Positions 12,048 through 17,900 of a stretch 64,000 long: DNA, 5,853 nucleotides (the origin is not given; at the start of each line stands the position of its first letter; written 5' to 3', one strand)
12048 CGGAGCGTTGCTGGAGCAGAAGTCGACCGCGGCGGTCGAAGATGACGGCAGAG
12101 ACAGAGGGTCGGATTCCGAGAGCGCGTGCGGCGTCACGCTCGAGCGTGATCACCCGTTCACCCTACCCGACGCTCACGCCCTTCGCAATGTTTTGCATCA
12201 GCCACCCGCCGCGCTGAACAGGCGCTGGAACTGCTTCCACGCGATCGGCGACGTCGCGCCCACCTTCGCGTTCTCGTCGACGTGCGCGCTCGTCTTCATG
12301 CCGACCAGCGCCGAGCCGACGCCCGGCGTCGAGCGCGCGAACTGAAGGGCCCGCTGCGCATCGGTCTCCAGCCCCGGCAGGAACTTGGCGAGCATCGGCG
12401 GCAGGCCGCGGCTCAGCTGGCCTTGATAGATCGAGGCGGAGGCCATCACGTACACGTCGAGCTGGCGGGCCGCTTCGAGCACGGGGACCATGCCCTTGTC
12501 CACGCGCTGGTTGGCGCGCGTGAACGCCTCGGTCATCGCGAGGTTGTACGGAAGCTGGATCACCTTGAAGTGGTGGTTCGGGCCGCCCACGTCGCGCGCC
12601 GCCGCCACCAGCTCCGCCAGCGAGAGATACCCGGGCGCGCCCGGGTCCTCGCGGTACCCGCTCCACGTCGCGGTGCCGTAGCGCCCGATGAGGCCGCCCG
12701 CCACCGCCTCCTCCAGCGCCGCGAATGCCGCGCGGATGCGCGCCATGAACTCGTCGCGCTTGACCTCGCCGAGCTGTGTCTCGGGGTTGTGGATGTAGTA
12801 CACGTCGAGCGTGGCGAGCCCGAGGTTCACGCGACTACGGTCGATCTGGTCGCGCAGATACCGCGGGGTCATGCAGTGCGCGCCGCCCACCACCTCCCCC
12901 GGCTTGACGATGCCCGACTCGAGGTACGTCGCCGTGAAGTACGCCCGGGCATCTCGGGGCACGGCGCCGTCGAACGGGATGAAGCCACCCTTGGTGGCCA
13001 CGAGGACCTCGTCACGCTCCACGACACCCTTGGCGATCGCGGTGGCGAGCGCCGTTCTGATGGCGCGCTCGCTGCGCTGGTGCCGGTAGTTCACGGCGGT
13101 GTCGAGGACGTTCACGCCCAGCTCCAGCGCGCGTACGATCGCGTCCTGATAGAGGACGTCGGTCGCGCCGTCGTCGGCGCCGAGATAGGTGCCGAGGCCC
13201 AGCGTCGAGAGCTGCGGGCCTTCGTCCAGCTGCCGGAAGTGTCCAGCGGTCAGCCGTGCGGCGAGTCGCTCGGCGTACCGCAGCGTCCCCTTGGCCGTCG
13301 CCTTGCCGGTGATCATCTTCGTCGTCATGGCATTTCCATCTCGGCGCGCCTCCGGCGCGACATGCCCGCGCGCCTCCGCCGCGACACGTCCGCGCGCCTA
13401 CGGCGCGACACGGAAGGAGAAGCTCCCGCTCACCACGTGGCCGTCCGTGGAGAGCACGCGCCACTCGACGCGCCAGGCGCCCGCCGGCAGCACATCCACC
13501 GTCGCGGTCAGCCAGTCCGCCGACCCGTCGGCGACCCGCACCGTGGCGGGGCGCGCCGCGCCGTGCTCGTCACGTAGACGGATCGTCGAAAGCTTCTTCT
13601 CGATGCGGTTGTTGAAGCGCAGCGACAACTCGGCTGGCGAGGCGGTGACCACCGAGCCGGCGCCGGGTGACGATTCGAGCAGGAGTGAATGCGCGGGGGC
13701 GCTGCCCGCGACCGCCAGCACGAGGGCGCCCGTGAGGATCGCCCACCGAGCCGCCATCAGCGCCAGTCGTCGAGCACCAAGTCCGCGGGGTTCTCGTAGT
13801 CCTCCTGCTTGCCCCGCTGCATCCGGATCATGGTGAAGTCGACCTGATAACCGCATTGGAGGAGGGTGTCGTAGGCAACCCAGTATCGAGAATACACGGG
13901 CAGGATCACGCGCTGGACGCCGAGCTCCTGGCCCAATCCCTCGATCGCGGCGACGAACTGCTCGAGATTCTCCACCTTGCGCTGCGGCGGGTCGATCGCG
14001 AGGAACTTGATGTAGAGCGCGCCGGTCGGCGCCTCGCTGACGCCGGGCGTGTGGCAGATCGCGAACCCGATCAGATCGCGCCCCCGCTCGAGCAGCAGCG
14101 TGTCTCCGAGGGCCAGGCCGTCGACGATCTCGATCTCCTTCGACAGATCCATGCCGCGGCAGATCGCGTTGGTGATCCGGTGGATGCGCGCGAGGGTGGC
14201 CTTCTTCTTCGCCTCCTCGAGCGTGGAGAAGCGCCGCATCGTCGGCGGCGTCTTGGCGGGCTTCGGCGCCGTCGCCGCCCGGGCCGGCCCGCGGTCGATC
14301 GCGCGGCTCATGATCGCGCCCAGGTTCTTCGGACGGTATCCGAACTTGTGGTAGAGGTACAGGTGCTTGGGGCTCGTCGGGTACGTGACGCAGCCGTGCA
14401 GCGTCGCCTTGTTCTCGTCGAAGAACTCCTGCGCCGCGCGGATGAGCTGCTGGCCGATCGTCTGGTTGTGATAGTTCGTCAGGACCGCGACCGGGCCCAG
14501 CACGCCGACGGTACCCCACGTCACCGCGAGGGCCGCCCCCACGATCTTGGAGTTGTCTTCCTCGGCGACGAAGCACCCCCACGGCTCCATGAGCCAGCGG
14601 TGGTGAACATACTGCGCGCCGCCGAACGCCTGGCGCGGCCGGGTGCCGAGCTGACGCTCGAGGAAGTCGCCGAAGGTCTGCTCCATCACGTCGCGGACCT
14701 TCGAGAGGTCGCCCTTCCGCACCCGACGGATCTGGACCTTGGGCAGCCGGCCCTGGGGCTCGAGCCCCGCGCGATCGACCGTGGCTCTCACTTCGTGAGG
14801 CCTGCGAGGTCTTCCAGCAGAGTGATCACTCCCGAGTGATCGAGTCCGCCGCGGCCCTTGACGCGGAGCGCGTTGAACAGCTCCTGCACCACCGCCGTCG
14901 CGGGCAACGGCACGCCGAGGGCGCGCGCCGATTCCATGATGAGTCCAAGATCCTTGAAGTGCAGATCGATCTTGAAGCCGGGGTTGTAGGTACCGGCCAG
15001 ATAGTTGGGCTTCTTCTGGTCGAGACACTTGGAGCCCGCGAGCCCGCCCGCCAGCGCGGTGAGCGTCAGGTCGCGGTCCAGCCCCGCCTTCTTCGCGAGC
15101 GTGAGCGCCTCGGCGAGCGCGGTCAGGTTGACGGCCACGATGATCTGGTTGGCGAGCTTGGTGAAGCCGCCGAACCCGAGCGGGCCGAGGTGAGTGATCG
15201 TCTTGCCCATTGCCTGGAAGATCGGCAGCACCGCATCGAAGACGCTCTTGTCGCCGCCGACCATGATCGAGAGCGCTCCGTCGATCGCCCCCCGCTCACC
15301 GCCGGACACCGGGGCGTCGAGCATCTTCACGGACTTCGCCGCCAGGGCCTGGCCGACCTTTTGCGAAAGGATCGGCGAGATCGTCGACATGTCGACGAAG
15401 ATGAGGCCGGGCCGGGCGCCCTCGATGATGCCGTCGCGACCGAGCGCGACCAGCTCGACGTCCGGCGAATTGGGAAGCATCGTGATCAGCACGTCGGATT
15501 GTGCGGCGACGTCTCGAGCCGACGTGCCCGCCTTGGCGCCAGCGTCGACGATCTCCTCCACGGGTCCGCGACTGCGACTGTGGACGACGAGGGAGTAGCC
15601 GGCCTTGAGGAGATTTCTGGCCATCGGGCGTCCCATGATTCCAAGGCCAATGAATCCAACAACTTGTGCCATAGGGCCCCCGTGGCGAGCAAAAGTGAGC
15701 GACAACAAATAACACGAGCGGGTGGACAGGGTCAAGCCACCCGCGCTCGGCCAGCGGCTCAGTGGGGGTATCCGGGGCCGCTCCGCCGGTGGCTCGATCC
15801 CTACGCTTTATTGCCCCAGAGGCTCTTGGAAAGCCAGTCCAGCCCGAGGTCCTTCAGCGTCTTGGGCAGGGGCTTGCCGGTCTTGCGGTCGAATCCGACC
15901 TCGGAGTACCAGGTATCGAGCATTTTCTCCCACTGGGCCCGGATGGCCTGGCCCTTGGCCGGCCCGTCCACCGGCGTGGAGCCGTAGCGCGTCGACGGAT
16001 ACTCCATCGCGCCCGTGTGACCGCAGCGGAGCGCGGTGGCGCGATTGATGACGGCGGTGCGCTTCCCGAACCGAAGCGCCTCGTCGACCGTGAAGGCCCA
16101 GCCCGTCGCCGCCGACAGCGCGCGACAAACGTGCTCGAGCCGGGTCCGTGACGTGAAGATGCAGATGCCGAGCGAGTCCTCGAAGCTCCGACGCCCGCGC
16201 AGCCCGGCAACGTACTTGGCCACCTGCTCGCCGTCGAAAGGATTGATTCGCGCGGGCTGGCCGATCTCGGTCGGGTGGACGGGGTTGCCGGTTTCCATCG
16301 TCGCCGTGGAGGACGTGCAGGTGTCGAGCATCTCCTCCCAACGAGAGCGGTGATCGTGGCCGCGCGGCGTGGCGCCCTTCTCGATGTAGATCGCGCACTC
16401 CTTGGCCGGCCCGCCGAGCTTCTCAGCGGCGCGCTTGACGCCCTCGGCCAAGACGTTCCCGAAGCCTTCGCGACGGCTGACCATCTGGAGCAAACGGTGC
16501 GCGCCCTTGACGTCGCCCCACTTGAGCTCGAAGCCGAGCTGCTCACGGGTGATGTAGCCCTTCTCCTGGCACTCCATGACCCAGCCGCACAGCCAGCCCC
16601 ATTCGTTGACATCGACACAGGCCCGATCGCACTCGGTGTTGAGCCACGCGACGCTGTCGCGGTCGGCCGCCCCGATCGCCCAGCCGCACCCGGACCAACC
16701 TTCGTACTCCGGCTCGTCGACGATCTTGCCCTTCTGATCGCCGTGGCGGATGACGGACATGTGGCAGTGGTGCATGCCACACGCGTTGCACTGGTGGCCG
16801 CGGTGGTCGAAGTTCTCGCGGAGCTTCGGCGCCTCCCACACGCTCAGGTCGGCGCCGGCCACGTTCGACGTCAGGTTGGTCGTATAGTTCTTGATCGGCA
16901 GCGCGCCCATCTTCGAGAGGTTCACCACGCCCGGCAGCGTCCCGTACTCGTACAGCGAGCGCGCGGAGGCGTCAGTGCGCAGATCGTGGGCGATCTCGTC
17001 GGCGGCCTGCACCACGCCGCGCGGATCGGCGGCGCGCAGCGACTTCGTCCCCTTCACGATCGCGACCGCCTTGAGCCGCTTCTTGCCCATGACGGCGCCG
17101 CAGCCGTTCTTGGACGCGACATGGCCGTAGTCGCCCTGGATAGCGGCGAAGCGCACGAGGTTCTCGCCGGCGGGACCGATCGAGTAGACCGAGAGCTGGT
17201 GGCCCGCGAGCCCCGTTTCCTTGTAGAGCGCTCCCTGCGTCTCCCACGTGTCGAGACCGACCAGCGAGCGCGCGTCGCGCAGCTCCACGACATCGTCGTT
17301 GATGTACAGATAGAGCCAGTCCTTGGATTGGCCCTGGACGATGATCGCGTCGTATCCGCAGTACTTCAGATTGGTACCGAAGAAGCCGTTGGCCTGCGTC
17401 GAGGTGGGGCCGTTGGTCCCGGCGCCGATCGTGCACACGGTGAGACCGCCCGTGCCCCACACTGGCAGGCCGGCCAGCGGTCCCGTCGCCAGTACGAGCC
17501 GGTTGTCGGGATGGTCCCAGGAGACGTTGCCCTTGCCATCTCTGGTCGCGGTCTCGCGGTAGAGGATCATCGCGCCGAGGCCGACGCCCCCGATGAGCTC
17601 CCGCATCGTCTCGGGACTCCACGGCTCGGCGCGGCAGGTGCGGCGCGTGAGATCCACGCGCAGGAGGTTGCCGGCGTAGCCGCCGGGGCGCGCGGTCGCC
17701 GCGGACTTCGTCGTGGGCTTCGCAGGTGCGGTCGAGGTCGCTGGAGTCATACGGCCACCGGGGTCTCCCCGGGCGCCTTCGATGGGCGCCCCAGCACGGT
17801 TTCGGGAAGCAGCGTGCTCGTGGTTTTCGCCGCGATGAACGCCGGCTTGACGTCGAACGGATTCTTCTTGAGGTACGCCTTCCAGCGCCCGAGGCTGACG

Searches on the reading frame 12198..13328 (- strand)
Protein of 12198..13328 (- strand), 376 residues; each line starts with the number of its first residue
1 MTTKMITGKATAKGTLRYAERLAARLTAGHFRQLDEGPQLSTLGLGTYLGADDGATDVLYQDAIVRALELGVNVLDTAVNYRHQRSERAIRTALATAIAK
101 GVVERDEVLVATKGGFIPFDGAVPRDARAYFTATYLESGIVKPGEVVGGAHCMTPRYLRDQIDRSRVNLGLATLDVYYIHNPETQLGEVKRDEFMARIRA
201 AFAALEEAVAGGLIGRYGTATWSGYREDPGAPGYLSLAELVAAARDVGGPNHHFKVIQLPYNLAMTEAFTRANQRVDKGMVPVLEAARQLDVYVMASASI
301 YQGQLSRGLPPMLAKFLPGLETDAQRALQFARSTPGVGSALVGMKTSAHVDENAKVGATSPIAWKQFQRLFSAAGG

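Call 63: search_protein_families(library=pfam, proteins=[window:12198-13328:-], max_evalue=0.001)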
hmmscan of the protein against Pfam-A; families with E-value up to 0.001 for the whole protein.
window:12198-13328:- (376 aa): 1 family
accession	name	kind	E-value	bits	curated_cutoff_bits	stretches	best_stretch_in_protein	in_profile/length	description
PF00248.27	Aldo_ket_red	-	1.3e-26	93.8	24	1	43-306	2-198/291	Aldo/keto reductase family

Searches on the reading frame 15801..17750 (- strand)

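Call 30: search_protein_families(library=pfam, proteins=[window:15801-17750:-], max_evalue=0.00001)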
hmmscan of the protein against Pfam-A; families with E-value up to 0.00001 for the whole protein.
window:15801-17750:- (649 aa): 2 families
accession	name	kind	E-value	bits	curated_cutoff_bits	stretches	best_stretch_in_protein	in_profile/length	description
PF01314.23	AFOR_C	-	2.3e-78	264.5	27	1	249-637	2-385/385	Aldehyde ferredoxin oxidoreductase, domains 2 & 3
PF02730.20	AFOR_N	-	3.6e-57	193.8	29.8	1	28-231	2-196/199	Aldehyde ferredoxin oxidoreductase, N-terminal domain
